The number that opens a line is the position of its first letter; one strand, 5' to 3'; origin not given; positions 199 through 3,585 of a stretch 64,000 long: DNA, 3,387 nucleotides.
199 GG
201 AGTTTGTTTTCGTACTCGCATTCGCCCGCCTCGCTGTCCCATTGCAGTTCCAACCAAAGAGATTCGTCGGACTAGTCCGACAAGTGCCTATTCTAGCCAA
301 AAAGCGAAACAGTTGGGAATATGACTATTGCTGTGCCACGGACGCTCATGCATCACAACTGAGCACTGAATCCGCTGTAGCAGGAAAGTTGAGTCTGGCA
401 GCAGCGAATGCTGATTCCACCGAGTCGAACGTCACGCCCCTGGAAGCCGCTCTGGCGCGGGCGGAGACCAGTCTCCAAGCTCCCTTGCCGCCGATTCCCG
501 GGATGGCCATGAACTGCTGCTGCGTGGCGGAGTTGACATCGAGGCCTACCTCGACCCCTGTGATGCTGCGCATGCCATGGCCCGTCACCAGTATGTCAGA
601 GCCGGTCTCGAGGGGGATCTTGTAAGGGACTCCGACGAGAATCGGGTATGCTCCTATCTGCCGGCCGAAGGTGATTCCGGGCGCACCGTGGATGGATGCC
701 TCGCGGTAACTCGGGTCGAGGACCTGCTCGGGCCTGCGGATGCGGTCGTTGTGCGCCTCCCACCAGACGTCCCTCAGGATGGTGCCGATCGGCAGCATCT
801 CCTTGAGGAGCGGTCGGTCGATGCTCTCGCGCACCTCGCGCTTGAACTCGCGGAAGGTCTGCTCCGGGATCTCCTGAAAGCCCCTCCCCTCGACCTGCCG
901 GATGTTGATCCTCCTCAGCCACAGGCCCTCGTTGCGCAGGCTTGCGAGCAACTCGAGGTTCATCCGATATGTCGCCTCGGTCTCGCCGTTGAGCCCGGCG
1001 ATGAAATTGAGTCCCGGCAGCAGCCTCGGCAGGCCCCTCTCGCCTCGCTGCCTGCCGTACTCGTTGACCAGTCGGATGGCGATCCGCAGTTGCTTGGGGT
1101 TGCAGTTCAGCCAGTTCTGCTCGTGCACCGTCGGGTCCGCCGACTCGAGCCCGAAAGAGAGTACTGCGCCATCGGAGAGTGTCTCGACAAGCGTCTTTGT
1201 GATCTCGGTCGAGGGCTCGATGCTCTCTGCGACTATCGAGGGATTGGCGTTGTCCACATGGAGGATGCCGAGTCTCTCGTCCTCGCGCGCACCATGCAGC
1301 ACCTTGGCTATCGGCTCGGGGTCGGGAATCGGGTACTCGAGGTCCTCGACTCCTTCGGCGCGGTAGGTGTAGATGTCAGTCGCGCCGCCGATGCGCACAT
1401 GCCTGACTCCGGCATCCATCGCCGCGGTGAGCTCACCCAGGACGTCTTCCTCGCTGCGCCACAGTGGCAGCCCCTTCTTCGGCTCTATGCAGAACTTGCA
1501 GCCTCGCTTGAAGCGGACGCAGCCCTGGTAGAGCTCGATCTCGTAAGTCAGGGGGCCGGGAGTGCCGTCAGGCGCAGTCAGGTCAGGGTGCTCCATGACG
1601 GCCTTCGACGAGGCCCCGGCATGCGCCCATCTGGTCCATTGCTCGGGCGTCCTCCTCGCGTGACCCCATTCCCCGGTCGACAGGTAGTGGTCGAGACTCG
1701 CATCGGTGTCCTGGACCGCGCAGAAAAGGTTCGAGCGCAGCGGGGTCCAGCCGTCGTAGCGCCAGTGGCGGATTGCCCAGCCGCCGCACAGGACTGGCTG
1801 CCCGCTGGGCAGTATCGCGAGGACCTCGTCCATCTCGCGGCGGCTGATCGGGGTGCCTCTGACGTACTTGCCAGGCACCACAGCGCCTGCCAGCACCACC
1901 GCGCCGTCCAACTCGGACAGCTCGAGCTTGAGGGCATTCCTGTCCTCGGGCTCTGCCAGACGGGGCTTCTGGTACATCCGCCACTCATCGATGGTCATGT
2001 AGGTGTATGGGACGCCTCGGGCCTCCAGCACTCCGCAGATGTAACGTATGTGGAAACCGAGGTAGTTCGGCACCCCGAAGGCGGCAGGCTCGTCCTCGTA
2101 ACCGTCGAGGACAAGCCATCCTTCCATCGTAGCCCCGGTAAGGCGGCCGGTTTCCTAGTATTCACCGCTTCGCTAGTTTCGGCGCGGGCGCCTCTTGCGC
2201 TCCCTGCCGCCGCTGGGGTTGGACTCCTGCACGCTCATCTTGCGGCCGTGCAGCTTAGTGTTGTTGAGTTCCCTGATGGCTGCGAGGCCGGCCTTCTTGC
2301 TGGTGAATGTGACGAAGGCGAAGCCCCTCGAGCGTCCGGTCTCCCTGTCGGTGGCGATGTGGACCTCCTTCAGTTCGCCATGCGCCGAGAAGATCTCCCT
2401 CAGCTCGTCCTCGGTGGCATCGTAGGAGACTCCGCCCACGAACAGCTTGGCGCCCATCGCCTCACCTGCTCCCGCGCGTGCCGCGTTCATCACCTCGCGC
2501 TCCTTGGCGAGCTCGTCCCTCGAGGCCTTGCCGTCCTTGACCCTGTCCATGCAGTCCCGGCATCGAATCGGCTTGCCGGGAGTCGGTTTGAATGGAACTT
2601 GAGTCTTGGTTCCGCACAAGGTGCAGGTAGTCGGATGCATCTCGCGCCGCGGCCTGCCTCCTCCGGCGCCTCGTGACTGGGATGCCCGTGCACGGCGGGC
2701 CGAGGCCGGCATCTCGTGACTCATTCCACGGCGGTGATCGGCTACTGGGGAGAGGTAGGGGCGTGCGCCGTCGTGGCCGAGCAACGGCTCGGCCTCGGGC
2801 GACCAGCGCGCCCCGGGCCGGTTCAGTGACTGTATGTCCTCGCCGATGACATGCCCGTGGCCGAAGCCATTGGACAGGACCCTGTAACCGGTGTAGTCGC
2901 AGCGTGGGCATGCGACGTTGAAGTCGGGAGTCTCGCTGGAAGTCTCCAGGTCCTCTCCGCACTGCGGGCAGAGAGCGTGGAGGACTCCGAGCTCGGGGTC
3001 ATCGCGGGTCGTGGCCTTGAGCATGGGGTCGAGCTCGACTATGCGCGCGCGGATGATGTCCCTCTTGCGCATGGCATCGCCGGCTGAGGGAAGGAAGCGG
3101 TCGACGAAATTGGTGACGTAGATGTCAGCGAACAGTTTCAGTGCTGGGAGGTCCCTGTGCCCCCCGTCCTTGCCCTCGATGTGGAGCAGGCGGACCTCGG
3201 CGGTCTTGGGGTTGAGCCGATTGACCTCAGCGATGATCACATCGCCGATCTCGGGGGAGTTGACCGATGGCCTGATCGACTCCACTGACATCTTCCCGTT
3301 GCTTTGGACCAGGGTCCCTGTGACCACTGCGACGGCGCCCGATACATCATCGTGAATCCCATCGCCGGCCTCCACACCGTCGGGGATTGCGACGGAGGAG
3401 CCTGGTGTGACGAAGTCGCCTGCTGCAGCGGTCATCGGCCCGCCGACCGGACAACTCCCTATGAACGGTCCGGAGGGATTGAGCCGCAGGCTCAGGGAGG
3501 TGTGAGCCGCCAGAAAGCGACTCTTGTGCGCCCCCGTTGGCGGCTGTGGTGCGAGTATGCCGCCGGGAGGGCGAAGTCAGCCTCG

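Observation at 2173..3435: Exosome cap protein Csl4 fused to a second zinc ribbon and an RRM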

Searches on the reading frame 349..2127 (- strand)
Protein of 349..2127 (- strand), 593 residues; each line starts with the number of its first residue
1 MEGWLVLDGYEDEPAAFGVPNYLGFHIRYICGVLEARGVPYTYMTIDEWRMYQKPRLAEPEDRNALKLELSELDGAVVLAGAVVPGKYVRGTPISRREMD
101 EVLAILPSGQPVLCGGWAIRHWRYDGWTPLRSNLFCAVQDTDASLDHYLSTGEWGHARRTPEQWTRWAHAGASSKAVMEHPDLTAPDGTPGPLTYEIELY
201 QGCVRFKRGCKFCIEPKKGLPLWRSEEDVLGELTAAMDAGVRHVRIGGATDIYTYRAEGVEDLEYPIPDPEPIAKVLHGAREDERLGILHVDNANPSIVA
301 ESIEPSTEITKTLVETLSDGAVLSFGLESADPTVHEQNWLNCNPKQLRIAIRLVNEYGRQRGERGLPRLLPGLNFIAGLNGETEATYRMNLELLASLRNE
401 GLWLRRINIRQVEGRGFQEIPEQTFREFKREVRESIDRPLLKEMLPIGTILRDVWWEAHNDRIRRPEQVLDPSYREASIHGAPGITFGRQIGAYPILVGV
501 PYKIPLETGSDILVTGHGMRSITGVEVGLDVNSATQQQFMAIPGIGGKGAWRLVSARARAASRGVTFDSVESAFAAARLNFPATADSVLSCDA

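Call 23: search_protein_families(library=pfam, proteins=[window:349-2127:-], max_evalue=0.01)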
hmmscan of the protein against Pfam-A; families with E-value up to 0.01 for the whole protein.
window:349-2127:- (593 aa): 2 families
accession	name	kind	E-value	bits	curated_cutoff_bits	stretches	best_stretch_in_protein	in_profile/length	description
PF04055.27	Radical_SAM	-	2.7e-07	31.4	29.5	1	198-389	2-161/166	Radical SAM superfamily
PF12836.13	HHH_3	-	0.009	16.5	27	0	526-558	3-35/65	Helix-hairpin-helix motif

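Call 31: search_protein_families(library=ncbifam, proteins=[window:349-2127:-], max_evalue=0.00001)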
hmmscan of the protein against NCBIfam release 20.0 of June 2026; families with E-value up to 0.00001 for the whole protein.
window:349-2127:- (593 aa): 0 families

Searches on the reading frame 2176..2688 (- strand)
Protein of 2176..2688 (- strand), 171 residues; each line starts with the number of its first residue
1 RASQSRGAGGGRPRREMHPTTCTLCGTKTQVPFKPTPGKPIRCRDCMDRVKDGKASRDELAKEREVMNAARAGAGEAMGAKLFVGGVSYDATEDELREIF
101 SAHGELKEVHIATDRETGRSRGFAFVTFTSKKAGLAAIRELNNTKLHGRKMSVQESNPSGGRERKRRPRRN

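Call 44: find_homologous_proteins(query=window:2176-2688:-)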
Query window:2176-2688:- (171 aa): 2198 proteins with E <= 0.001 among 3741 candidates; the best 120 are listed.
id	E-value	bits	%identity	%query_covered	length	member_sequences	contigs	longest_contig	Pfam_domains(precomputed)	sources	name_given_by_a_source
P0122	9.8e-86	304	82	94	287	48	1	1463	PF00076.29,PF23477.2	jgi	-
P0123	3.3e-83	296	76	94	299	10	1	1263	PF00076.29,PF23477.2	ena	-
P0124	2.4e-82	293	78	94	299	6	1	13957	PF00076.29,PF23477.2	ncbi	-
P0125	2.0e-81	290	83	84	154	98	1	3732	PF00076.29,PF23477.2,PF16367.12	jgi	-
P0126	2.1e-80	286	81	84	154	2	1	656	PF00076.29,PF23477.2,PF16367.12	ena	-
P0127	9.3e-80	284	81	84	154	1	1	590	PF00076.29,PF23477.2,PF16367.12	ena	-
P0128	2.0e-79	283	80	84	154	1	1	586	PF00076.29,PF23477.2,PF16367.12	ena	-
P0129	7.0e-78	278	78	85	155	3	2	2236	PF00076.29,PF23477.2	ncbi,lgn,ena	-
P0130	1.0e-74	268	77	84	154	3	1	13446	PF00076.29,PF23477.2,PF16367.12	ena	-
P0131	4.0e-71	256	99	73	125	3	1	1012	PF00076.29,PF16367.12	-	-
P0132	2.6e-69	250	78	81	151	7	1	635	PF00076.29,PF23477.2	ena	-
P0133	8.5e-65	236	90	67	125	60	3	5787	PF00076.29,PF16367.12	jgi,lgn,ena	-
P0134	1.2e-62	229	61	99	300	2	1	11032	PF00076.29,PF23477.2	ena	-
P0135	1.6e-61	225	64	91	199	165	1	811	PF00076.29,PF23477.2,PF16367.12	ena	-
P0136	5.5e-59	217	61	92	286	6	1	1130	PF00076.29,PF23477.2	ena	-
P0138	6.0e-57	210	65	81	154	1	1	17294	PF00076.29,PF23477.2,PF16367.12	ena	-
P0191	5.9e-24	103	47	50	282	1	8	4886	PF00076.29,PF26250.1,PF28441.1,PF16367.12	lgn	-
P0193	1.8e-23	101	44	54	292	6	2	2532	PF00076.29,PF26250.1,PF28441.1,PF16367.12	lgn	-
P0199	7.1e-23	99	46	50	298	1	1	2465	PF00076.29,PF26250.1,PF28441.1,PF16367.12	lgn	-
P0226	8.4e-21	93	51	44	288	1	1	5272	PF00076.29,PF28441.1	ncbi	-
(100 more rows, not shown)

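Call 45: find_encoding_contigs(protein=P0138, flank=3000, max_places=3)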
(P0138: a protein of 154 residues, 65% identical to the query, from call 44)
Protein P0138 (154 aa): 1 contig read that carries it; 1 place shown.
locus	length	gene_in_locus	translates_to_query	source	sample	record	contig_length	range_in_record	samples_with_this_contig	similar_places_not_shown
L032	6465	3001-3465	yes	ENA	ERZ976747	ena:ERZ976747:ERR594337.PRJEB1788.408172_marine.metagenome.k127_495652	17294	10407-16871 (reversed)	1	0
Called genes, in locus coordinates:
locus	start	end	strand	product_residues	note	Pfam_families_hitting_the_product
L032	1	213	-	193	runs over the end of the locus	PF01551:Peptidase_M23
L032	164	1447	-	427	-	PF02646:RmuC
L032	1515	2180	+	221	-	PF06325:PrmA, PF03602:Cons_hypoth95, PF05175:MTS, PF13847:Methyltransf_31 (weak)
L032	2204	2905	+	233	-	-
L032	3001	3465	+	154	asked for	PF23477:zf_Tbcl_2, PF16367:RRM_7 (weak), PF00076:RRM_1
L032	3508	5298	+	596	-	PF04055:Radical_SAM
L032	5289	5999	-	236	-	PF09754:PAC2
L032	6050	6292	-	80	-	PF04135:Nop10p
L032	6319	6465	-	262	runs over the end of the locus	PF00575:S1, PF07541:EIF_2_alpha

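Call 46: find_encoding_contigs(protein=P0130, flank=3000, max_places=3)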
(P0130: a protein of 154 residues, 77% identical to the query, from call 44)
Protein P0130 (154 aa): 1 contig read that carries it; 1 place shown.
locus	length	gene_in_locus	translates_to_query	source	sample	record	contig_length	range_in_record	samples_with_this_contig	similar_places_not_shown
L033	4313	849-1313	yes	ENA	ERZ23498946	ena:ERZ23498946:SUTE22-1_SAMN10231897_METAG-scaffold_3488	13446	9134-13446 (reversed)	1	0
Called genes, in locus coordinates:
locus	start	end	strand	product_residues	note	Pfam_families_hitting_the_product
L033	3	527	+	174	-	?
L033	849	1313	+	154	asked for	PF23477:zf_Tbcl_2, PF16367:RRM_7 (weak), PF00076:RRM_1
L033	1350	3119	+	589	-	PF04055:Radical_SAM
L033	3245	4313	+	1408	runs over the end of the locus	-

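Call 77: find_encoding_contigs(protein=P0226, flank=4000, max_places=3)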
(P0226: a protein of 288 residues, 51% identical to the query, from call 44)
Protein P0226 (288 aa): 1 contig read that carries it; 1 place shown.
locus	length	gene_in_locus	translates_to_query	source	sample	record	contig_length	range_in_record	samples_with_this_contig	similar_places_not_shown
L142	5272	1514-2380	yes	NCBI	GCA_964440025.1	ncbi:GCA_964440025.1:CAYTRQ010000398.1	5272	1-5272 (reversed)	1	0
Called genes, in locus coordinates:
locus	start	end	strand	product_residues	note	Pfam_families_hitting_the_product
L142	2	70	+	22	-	?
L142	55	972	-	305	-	PF00781:DAGK_cat, PF19279:YegS_C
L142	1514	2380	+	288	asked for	PF00076:RRM_1, PF28441:RRM_11 (faint), PF00076:RRM_1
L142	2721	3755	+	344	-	PF00022:Actin, PF06723:MreB_Mbl, PF00012:HSP70, PF11104:PilM_2 (faint), PF14450:FtsA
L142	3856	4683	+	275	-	PF04085:MreC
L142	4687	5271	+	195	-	?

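Call 78: find_encoding_contigs(protein=P0191, flank=4000, max_places=3)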
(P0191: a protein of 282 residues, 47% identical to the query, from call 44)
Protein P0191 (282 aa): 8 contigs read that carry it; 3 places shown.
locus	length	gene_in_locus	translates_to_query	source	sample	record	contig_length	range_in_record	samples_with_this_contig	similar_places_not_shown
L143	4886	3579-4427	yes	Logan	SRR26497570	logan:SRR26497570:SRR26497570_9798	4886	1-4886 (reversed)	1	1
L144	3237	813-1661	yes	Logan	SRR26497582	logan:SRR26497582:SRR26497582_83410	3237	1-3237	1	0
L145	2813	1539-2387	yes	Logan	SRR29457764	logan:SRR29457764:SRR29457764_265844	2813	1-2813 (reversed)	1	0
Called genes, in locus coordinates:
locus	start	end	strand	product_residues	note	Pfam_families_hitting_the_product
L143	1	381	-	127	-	?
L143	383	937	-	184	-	-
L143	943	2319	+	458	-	PF05195:AMP_N, PF00557:Peptidase_M24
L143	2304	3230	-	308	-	PF00781:DAGK_cat, PF19279:YegS_C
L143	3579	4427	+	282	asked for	PF00076:RRM_1, PF16367:RRM_7 (faint), PF26250:RRM_RdRP1_2 (faint), PF28441:RRM_11 (faint), PF00076:RRM_1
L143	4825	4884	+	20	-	?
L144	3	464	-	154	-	?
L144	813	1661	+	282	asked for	PF00076:RRM_1, PF16367:RRM_7 (faint), PF26250:RRM_RdRP1_2 (faint), PF28441:RRM_11 (faint), PF00076:RRM_1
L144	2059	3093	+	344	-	PF00022:Actin, PF06723:MreB_Mbl, PF00012:HSP70, PF11104:PilM_2 (faint), PF14450:FtsA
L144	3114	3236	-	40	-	?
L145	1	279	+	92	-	?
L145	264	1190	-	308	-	PF00781:DAGK_cat, PF19279:YegS_C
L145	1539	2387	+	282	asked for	PF00076:RRM_1, PF16367:RRM_7 (faint), PF26250:RRM_RdRP1_2 (faint), PF28441:RRM_11 (faint), PF00076:RRM_1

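Call 79: list_cluster_members(proteins=[P0226, P0193, P0199, P0191])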
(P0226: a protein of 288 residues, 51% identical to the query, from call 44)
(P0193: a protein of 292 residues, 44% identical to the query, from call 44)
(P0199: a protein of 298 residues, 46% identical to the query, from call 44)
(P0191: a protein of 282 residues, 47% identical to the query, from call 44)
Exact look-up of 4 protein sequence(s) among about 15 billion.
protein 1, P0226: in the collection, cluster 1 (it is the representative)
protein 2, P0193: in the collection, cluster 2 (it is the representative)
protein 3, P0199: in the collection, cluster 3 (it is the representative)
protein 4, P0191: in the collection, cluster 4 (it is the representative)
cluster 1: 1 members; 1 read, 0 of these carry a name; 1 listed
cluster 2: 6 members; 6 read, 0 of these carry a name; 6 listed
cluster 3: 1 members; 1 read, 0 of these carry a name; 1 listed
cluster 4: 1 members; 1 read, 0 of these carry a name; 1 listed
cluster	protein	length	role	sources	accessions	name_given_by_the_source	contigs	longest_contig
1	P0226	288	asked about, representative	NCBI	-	-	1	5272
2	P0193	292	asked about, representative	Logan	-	-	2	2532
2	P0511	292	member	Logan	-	-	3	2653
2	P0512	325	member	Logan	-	-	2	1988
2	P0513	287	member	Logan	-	-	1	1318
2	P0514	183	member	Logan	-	-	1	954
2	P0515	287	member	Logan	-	-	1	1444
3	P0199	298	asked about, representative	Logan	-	-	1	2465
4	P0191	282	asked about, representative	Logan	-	-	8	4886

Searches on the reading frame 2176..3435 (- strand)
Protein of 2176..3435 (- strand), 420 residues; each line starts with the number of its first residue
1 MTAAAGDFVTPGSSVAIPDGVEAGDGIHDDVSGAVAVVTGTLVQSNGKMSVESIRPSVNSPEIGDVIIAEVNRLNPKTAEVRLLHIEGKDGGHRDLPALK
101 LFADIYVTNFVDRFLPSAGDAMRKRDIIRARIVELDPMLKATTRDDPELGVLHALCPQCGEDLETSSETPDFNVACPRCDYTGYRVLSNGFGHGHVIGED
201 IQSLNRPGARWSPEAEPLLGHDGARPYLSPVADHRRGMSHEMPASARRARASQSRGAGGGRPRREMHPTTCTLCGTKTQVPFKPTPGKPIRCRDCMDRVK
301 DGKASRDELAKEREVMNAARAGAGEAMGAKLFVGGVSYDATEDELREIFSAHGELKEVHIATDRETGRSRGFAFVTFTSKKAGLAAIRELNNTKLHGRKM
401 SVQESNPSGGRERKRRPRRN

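Call 4: search_protein_families(library=pfam, proteins=[window:2176-3435:-], max_evalue=1)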
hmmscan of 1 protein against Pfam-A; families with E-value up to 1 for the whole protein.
window:2176-3435:- (420 aa): 14 families
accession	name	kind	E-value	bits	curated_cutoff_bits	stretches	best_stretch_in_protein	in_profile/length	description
PF00076.28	RRM_1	-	2.4e-21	75.8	20.7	1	331-400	1-69/70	RNA recognition motif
PF23477.1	zf_Tbcl_2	-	4.9e-13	49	27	1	264-298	1-35/37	Probable treble clef zinc finger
PF24042.1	DUF7351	-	5.7e-05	23.4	31.2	1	156-184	4-32/177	Domain of unknown function (DUF7351)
PF16367.11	RRM_7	-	0.00011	22.5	27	1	329-388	2-67/94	RNA recognition motif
PF12773.13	DZR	-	0.0014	19.2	27.3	1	155-181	14-32/45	Double zinc ribbon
PF08777.17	RRM_3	-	0.029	14.9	22.9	1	331-414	4-81/102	RNA binding motif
PF13893.12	RRM_5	-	0.036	14.2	27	1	323-405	21-99/125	RNA recognition motif. (a.k.a. RRM, RBD, or RNP domain)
PF10447.15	EXOSC1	-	0.043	15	21.2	1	61-91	2-32/112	Exosome component EXOSC1/CSL4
PF01155.25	HypA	-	0.11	12.9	28.9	1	153-187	70-100/112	Hydrogenase/urease nickel incorporation, metallochaperone, hypA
PF22415.1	PSV_ORF131-like_dom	-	0.19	12.2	27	0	148-162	16-31/80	PSV_Hypothetical protein ORF131-like domain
PF03604.18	Zn_ribbon_RPAB4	-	0.26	11.5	24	1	271-299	3-27/32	DNA directed RNA polymerase, 7 kDa subunit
PF07191.17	Zn_ribbon_6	-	0.38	11.2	25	0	152-180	28-56/67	Double zinc ribbon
PF11162.13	DUF2946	-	0.55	11.4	23.7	1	234-285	26-78/117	Protein of unknown function (DUF2946)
PF14354.12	Lar_restr_allev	-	0.73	10.6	28.6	0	156-181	6-33/58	Restriction alleviation protein Lar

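Call 5: search_protein_families(library=ncbifam, proteins=[window:2176-3435:-], max_evalue=1)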
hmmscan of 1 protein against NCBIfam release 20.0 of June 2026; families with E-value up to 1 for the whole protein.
window:2176-3435:- (420 aa): 14 families
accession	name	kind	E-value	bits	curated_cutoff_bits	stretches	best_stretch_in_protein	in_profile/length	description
NF034126.3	PRK09521.1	equivalog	5.2e-26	91.5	90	1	7-191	1-178/180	exosome complex RNA-binding protein Csl4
NF058537.1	Rbp_regulator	equivalog_domain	1.9e-23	82.5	100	1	331-407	2-78/79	RNA-binding regulator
TIGR01622.1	SF-CC1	subfamily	1.3e-19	70.6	231.65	1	311-406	199-297/500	splicing factor, CC1-like family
TIGR04272.1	cxxc_cxxc_Mbark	domain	2.6e-13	49.5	36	1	264-299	1-36/37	CxxC-x17-CxxC domain-containing protein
TIGR01628.1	PABP-1234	subfamily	2.4e-11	43.5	497.1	1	303-402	261-358/595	polyadenylate binding protein, human types 1, 2, 3, 4 family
TIGR01642.1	U2AF_lg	subfamily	2.8e-11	42.6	310.3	1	328-404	296-372/510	U2 snRNP auxilliary factor, large subunit, splicing factor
TIGR01648.1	hnRNP-R-Q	subfamily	1.6e-10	40.5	317.85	1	325-401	55-131/577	hnRNP-R, Q splicing factor family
TIGR01661.1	ELAV_HUD_SF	subfamily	1.6e-09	37.8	279.1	1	321-402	261-342/351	ELAV/HuD family splicing factor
TIGR01659.1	sex-lethal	subfamily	1e-08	35.2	486.2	1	323-409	102-188/346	sex-lethal family splicing factor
TIGR01645.1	half-pint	subfamily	2e-08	33.5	443.95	1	328-403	106-179/607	poly-U binding splicing factor, half-pint family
NF041915.1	HVO_2901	equivalog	0.0067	16.2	80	1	290-307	16-33/55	HVO_2901 family zinc finger protein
TIGR01649.1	hnRNP-L_PTB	subfamily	0.016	14.2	287.4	1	289-406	256-372/493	hnRNP-L/PTB/hephaestus splicing factor family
NF041070.1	carrier_LysW_Arch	domain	0.038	14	75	1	269-295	3-29/57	alpha-aminoadipate/glutamate carrier protein LysW/ArgW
TIGR02605.1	CxxC_CxxC_SSSS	subfamily_domain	0.093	12.8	31.3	1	156-188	8-42/52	FmdB family zinc ribbon protein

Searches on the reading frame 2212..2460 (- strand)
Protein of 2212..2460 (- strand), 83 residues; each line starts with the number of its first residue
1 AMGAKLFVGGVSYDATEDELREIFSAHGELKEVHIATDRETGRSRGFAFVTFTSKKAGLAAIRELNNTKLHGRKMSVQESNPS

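Call 69: search_protein_representatives(protein=window:2212-2460:-)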
Query: 83 residues. Proteins with E-value up to 0.001 (for the whole library): 53101; up to 1e-10: 13067; up to 1e-30: 249. The best 150 are listed.
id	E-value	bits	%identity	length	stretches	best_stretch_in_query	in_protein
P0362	2.2e-136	456.1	41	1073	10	4-76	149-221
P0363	1.3e-122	412.5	37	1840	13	5-79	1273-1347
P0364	6.6e-106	359.5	37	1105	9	5-80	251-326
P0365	5.5e-84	290.0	43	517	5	4-77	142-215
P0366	2.3e-69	243.6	35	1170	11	5-57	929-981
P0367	2.1e-68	240.6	37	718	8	4-64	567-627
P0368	6.0e-65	229.6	40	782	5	6-82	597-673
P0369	9.5e-61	216.3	36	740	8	3-81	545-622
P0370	1.7e-59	212.3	33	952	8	3-78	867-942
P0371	2.1e-53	193.0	35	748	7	4-78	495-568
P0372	1.6e-52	190.2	41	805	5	6-80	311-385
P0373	7.0e-52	188.2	34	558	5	5-82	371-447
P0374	9.5e-51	184.6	34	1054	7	5-82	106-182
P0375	2.0e-49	180.4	38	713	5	4-80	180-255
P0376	3.4e-49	179.6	38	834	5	5-82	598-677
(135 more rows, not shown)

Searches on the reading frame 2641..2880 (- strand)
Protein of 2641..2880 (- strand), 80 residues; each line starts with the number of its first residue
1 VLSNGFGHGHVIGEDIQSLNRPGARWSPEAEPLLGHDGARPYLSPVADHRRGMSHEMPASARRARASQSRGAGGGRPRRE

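Call 91: search_protein_families(library=pfam, proteins=[window:2641-2880:-], max_evalue=10)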
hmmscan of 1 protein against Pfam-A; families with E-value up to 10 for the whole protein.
window:2641-2880:- (80 aa): 0 families

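Call 92: search_solved_structures(query=window:2641-2880:-, max_evalue=10)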
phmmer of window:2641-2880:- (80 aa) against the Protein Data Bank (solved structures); distinct sequences matched with E-value up to 10: 2.
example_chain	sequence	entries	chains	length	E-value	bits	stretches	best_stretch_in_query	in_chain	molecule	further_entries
8q3v_A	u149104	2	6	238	0.4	14.9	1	7-49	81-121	Tetrahydromethanopterin S-methyltransferase subunit A 1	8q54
8k4r_A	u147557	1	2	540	0.83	13.9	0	23-55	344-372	Non-ribosomal peptide synthetase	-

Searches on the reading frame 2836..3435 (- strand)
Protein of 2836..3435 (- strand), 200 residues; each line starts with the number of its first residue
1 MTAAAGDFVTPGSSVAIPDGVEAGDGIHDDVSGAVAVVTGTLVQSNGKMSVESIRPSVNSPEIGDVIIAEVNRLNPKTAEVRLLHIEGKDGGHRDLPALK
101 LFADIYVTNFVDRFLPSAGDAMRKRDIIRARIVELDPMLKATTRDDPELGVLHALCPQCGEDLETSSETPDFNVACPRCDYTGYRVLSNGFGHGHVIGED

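Call 62: search_solved_structures(query=window:2836-3435:-, max_evalue=0.01, show_alignments=2)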
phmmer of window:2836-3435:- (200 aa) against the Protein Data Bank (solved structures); distinct sequences matched with E-value up to 0.01: 1.
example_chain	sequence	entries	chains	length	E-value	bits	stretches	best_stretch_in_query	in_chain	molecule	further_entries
2ba1_A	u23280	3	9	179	3e-14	56.5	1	8-194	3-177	Archaeal exosome RNA binding protein CSL4 | Putative uncharacterized protein AF_0206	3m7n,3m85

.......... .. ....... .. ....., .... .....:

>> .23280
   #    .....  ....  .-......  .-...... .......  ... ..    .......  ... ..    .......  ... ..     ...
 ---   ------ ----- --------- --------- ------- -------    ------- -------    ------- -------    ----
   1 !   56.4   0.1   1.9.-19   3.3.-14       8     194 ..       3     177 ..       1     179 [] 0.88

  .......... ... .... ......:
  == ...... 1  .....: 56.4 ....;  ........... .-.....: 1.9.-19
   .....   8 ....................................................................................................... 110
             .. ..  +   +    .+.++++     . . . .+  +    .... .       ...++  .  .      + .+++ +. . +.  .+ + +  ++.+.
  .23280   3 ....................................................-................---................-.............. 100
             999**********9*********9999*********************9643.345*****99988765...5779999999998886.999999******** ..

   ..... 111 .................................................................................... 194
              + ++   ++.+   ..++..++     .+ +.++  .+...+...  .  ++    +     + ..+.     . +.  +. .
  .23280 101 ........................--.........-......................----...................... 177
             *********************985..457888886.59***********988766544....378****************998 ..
